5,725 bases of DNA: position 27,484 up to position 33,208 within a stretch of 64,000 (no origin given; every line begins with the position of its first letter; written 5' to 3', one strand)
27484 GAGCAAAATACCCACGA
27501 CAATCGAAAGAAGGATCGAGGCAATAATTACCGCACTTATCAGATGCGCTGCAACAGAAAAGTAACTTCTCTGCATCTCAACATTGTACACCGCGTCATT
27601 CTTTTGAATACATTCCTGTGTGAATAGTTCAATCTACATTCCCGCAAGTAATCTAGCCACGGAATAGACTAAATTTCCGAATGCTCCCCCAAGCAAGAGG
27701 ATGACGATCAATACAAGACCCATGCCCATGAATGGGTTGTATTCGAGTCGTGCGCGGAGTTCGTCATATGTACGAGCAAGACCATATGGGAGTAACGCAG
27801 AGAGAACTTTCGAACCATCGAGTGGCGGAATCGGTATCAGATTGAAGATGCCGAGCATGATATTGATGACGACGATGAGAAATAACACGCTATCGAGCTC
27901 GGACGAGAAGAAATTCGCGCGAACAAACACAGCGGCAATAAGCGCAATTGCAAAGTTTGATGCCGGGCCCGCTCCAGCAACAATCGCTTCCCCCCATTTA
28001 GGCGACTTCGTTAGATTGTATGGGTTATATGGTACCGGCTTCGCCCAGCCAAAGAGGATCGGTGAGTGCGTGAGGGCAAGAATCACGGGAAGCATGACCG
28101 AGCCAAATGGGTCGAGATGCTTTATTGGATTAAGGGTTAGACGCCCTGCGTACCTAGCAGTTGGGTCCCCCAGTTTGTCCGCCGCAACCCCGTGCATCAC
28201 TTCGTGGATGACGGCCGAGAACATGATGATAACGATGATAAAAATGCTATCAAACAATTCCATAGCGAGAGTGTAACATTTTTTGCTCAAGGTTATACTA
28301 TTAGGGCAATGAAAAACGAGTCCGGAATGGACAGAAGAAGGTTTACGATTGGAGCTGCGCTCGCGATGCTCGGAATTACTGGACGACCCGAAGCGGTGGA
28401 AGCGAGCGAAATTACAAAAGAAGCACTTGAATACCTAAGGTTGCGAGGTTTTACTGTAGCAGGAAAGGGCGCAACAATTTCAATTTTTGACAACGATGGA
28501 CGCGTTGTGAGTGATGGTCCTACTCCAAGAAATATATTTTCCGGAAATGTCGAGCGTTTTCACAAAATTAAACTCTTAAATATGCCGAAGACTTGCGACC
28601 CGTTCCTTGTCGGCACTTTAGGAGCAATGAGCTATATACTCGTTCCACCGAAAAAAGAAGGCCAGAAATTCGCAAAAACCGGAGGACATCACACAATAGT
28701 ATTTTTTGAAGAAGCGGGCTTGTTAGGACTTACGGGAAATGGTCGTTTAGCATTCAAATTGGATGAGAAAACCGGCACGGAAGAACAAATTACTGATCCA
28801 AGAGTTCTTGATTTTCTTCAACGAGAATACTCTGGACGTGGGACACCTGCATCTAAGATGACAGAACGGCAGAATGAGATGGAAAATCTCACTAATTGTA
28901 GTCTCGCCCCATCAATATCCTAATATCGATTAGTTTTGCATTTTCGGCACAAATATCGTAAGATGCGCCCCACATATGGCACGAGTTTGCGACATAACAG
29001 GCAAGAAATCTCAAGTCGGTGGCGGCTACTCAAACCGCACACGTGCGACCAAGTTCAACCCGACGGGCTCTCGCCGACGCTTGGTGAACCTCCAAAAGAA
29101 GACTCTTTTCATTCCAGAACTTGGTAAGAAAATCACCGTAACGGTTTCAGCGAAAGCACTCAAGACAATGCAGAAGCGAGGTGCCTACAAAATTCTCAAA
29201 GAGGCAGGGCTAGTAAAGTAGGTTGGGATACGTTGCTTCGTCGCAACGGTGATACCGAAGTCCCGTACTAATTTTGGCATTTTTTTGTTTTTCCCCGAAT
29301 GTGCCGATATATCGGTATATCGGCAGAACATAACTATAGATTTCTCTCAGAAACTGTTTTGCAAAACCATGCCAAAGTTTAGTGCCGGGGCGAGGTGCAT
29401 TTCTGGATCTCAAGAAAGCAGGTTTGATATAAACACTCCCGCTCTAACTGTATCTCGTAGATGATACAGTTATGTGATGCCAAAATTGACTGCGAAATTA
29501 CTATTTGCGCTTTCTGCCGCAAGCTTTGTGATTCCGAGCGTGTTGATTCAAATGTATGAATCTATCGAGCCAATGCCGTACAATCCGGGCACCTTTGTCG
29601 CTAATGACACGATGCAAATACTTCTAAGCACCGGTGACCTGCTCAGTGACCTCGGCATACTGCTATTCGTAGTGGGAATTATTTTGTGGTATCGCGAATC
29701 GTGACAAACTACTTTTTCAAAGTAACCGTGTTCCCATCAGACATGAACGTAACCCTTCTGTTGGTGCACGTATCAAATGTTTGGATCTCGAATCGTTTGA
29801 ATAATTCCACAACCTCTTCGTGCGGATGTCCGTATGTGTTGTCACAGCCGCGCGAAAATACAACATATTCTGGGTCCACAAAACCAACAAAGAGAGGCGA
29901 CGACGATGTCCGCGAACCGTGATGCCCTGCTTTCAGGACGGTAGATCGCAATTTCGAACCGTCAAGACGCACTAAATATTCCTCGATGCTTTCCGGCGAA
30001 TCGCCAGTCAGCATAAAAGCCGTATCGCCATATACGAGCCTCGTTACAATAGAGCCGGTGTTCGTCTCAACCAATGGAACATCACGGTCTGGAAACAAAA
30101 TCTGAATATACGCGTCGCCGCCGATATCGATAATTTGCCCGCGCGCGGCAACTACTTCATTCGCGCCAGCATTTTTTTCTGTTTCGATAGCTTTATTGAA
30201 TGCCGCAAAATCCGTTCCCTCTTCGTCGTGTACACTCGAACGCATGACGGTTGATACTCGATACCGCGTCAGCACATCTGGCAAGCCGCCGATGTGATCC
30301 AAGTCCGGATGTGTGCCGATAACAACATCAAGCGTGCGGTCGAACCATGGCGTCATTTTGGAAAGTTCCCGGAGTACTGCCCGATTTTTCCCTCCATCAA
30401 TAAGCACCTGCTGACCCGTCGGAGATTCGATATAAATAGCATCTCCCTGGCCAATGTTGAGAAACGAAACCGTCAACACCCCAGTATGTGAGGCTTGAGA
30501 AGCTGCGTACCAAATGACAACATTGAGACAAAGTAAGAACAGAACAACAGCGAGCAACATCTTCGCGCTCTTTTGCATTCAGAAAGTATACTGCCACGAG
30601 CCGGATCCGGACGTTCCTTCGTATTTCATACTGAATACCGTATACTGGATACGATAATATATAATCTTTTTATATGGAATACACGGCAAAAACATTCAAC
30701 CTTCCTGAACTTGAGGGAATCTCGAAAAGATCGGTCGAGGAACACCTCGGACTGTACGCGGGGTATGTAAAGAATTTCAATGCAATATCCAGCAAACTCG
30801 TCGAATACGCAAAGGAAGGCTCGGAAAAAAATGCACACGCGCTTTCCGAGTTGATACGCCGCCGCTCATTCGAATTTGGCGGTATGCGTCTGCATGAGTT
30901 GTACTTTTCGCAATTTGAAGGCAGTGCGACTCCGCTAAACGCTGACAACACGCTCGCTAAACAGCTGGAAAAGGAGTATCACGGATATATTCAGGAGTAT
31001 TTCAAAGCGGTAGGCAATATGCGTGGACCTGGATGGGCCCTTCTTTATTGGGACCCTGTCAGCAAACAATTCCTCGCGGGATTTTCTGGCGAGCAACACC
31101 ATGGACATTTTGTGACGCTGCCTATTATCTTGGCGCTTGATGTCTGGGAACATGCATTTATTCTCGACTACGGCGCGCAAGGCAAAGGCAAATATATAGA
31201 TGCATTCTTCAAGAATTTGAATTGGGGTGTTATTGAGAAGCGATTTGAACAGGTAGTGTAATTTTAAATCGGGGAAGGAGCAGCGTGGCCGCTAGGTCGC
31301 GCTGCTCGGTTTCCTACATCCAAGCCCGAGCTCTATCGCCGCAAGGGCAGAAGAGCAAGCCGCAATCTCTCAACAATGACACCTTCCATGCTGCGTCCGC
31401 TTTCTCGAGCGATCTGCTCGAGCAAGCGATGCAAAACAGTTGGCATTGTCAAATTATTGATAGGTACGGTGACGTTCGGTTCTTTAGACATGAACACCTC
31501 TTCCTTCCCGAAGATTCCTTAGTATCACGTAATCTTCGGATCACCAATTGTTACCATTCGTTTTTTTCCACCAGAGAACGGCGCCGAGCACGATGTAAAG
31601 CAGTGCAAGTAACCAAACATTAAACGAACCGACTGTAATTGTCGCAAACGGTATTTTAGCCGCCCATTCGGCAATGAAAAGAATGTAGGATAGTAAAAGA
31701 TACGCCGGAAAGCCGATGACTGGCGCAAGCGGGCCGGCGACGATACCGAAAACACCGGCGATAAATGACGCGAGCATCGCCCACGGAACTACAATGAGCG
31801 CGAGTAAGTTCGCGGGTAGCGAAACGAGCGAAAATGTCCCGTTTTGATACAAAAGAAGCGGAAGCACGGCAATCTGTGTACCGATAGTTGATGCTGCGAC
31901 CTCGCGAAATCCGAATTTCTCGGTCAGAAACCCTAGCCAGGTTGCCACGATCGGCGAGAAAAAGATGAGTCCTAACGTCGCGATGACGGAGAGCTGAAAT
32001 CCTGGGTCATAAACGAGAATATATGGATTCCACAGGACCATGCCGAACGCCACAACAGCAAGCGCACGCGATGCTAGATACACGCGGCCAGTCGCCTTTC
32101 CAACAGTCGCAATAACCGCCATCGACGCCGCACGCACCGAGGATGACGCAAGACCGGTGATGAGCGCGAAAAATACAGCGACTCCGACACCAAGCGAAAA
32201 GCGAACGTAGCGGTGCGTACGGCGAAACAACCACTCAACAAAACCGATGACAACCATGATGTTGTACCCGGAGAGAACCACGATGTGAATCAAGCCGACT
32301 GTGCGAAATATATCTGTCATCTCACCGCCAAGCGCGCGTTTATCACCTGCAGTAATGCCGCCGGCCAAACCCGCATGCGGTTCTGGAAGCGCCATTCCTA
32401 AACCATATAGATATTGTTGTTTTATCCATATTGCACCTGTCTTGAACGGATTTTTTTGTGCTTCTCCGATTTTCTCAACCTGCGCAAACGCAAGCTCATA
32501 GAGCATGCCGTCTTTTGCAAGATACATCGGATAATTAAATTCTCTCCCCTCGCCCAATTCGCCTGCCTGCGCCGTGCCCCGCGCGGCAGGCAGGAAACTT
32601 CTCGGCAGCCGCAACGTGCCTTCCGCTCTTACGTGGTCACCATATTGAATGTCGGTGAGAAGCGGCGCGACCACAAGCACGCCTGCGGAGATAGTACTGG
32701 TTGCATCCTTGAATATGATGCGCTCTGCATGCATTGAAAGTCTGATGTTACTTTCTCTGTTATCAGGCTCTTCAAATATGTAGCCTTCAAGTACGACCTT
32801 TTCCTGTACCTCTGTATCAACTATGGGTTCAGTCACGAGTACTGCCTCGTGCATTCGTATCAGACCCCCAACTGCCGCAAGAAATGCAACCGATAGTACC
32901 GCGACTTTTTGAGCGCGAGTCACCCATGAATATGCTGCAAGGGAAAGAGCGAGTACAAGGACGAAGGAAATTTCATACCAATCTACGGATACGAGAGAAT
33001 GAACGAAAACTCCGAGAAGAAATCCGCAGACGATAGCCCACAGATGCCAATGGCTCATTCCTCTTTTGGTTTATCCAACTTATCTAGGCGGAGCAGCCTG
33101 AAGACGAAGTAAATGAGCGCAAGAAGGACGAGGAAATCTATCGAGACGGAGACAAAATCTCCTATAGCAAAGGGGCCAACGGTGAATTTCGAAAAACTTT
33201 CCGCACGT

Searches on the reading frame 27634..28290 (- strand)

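Call 61: search_protein_families(library=pfam, proteins=[window:27634-28290:-], max_evalue=0.0001)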
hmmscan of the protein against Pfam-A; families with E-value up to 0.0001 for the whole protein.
window:27634-28290:- (218 aa): 1 family
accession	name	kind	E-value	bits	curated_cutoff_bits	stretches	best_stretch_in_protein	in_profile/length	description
PF02163.28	Peptidase_M50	-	1.7e-15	57.4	27.2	2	129-168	156-195/221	Peptidase family M50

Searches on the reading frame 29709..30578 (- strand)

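Call 61: search_protein_families(library=pfam, proteins=[window:29709-30578:-], max_evalue=0.0001)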
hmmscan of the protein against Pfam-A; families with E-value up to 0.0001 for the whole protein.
window:29709-30578:- (289 aa): 1 family
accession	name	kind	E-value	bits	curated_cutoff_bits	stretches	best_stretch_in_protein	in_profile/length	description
PF00753.33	Lactamase_B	-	4.7e-10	40.2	22.7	1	43-227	4-178/196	Metallo-beta-lactamase superfamily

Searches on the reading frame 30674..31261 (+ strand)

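Call 61: search_protein_families(library=pfam, proteins=[window:30674-31261:+], max_evalue=0.0001)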
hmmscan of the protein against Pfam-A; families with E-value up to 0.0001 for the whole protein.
window:30674-31261:+ (195 aa): 1 family
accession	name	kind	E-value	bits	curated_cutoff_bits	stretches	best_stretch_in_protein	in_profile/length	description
PF02777.23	Sod_Fe_C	-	4.7e-16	59.1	20.9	1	92-190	3-102/102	Iron/manganese superoxide dismutases, C-terminal domain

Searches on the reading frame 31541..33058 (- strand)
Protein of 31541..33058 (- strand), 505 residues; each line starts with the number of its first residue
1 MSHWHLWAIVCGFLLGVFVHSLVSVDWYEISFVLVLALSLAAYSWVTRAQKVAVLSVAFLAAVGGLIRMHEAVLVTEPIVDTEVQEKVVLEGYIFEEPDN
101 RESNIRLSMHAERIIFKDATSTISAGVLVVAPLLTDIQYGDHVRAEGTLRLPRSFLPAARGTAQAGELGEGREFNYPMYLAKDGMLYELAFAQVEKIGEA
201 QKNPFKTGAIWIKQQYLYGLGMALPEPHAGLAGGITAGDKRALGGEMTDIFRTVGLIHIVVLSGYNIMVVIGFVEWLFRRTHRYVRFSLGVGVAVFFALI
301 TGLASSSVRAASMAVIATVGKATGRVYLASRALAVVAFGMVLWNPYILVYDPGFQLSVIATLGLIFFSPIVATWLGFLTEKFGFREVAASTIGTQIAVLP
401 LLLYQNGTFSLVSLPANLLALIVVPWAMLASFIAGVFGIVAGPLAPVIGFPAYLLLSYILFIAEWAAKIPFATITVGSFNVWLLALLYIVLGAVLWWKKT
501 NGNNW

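Call 61: search_protein_families(library=pfam, proteins=[window:31541-33058:-], max_evalue=0.0001)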
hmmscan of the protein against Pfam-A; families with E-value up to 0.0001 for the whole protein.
window:31541-33058:- (505 aa): 2 families
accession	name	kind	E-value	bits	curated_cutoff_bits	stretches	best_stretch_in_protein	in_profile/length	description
PF03772.21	Competence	-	7.8e-47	160.3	23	1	236-499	2-268/270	Competence protein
PF13567.11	DUF4131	-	6.6e-14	52.4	31.6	1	27-187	7-155/165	Domain of unknown function (DUF4131)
